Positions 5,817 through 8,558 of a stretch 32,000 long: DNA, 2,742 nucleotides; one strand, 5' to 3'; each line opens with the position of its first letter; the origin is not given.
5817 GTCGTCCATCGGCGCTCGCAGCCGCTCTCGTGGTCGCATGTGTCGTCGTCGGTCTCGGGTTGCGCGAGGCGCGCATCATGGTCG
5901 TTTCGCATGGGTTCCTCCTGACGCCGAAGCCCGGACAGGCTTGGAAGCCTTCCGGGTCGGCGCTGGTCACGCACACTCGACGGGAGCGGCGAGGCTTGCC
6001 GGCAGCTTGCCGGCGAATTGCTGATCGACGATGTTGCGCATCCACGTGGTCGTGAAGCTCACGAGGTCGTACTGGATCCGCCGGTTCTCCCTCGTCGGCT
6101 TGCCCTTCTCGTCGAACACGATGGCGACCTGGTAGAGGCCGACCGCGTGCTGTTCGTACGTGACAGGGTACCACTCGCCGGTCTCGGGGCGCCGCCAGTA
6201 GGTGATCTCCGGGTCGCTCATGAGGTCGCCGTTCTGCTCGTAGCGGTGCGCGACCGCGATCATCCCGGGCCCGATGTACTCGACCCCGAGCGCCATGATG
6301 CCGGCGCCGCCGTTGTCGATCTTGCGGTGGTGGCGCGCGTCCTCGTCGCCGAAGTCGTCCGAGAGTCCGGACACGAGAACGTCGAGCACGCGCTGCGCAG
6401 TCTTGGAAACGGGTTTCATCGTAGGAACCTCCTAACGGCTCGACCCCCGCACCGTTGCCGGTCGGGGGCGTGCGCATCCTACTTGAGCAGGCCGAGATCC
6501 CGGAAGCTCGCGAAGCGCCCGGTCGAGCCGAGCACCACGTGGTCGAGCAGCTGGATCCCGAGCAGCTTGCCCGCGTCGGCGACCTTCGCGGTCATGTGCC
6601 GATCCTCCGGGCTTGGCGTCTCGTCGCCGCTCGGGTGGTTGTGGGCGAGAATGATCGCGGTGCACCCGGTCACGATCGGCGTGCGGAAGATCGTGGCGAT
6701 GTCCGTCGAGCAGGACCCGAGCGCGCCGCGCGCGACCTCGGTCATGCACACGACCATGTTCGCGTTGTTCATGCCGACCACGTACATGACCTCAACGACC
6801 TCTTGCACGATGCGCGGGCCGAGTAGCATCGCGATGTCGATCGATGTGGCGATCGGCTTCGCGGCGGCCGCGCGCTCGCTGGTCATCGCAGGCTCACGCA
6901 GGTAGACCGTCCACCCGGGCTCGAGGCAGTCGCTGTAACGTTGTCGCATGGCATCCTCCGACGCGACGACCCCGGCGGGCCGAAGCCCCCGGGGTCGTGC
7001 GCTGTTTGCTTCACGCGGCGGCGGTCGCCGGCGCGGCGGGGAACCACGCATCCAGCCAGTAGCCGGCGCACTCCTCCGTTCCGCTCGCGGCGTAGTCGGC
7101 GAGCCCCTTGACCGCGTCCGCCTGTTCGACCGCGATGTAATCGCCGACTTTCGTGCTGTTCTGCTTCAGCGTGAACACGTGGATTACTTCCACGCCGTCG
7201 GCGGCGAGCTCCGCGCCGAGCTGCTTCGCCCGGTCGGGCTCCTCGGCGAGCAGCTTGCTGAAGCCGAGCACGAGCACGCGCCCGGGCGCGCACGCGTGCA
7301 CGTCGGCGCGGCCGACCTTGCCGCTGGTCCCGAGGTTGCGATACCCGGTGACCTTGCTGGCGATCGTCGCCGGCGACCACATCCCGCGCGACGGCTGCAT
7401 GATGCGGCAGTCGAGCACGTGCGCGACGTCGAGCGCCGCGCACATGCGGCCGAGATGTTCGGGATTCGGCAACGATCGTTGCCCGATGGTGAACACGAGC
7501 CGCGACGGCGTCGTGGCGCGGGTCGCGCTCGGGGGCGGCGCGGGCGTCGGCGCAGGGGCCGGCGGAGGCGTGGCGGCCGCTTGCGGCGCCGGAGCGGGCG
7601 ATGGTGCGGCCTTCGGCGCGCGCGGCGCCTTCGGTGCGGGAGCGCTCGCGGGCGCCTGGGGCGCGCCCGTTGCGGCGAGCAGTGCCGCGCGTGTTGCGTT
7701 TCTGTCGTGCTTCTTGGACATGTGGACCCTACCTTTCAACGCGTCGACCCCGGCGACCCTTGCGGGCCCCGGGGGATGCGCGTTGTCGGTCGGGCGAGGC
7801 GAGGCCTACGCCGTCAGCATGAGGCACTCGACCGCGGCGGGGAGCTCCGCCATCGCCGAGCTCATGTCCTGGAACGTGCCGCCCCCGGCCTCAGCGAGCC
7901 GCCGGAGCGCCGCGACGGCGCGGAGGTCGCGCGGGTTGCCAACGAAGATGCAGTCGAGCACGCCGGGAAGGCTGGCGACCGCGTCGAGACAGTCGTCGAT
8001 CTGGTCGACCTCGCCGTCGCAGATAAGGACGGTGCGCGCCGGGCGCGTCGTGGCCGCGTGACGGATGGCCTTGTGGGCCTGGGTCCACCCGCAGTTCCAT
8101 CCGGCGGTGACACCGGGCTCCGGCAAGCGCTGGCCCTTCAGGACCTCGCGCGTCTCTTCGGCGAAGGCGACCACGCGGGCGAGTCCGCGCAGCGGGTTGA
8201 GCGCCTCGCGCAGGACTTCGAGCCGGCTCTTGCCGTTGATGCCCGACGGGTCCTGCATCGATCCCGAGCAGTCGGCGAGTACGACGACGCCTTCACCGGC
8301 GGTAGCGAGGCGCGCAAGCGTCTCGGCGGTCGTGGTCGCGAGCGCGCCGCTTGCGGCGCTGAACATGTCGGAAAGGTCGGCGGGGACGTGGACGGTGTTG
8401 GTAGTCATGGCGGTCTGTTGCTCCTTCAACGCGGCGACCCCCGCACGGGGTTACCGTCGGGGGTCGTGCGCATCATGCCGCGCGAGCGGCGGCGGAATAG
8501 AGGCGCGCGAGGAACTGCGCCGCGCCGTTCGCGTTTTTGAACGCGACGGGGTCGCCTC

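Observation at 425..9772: A conserved stop-GCGCAC-hairpin-SD module repeated 14 times at gene junctions of the leftward operon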

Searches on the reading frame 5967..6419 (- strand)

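Call 15: search_protein_families(library=pfam, proteins=[window:5967-6419:-], max_evalue=0.01)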
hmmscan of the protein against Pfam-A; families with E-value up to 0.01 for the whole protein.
window:5967-6419:- (150 aa): 1 family
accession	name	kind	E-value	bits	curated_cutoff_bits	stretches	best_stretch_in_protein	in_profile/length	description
PF21849.1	DUF6908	-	5.5e-23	81.6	27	1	19-136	6-123/123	Domain of unknown function (DUF6908)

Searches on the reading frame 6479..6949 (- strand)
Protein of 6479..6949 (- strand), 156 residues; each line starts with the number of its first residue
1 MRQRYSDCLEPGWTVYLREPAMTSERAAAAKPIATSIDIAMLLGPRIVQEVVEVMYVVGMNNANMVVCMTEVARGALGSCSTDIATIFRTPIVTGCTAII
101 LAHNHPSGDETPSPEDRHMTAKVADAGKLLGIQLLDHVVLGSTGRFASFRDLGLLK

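Call 15: search_protein_families(library=pfam, proteins=[window:6479-6949:-], max_evalue=0.01)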
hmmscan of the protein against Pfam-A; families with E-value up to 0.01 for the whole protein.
window:6479-6949:- (156 aa): 2 families
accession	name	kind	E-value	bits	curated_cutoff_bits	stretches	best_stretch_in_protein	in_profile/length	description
PF04002.20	RadC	-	2.1e-30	105.6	22.1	1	36-153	4-120/121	RadC-like JAB domain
PF14464.11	Prok-JAB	-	0.00064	20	25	1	40-135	22-95/114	Prokaryotic homologs of the JAB domain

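Call 30: find_related_loci(query=window:6479-6949:-, collection=viral_contigs, flank=10000)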
Query window:6479-6949:- (156 aa) in viral_contigs; peptide patterns used: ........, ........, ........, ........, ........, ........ (x = any residue, [..] = any of these).
11 stretches matched a pattern; 2 encode a relative of the query (tblastn E <= 1e-3); 2 distinct loci.
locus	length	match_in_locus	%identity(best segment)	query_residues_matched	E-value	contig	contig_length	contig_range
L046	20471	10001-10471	37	8-155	1e-25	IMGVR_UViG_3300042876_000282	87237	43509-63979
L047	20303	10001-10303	34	53-153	3e-19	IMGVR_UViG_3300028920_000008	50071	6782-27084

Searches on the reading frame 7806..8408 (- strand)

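Call 15: search_protein_families(library=pfam, proteins=[window:7806-8408:-], max_evalue=0.01)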
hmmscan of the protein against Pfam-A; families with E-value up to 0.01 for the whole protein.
window:7806-8408:- (200 aa): 2 families
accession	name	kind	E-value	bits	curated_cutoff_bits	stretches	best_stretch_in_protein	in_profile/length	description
PF13768.12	VWA_3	-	0.0006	20.3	27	0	109-180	78-154/155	von Willebrand factor type A domain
PF13519.12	VWA_2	-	0.0047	18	27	0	41-73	1-31/107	von Willebrand factor type A domain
